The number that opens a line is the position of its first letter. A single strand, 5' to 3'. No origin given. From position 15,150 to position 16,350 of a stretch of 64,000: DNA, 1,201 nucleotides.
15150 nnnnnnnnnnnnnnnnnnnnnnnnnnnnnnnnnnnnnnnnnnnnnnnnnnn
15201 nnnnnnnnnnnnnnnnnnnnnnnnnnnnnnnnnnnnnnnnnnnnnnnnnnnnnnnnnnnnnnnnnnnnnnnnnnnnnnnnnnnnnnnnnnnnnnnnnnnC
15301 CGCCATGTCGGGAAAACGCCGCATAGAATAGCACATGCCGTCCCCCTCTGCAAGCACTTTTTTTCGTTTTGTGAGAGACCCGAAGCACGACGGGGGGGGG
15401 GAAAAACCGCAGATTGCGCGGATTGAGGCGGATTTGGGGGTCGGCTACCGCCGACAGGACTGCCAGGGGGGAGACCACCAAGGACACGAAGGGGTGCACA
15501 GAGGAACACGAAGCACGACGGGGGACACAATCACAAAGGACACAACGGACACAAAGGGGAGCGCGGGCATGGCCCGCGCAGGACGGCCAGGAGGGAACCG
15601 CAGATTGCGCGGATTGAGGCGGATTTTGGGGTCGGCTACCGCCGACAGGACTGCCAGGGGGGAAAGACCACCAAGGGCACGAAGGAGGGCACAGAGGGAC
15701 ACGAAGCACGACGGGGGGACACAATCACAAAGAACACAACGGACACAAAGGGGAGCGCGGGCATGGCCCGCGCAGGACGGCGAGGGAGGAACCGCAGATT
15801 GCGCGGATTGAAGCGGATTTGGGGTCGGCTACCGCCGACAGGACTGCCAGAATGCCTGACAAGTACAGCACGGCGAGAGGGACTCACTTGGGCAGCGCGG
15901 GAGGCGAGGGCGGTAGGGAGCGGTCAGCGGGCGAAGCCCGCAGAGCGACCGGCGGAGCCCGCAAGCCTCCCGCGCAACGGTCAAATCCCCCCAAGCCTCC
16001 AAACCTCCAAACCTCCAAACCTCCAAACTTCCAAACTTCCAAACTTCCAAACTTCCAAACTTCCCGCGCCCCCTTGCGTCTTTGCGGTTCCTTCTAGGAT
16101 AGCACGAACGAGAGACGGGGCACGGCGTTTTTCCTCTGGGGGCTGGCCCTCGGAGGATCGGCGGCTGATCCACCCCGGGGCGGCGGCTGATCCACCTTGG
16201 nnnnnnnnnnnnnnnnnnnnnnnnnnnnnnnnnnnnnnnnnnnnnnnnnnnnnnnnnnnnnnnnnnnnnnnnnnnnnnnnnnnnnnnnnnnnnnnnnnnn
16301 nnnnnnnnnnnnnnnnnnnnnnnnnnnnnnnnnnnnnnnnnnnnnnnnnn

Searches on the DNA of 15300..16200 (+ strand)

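Call 16: search_rna_families(source=window, start=15300, end=16200, threshold=evalue, max_evalue=10)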
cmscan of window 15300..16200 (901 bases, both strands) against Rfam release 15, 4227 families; matches with E-value up to 10: 1.
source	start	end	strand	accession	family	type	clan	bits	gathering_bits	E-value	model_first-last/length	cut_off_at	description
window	15752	15814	+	RF01322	CRISPR-DR9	Gene; CRISPR;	-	15.6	45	2.9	1-37/37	no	CRISPR RNA direct repeat element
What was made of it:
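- On Any curated Rfam family: 15300-16200 at E<=10 (call 16).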

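Call 72: search_dna_similar(query=window:15890-15985:+, collection=plasmids, mode=distant, max_evalue=0.001, max_rows=10)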
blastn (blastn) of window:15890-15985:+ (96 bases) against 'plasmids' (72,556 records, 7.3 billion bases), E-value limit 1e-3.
No match.
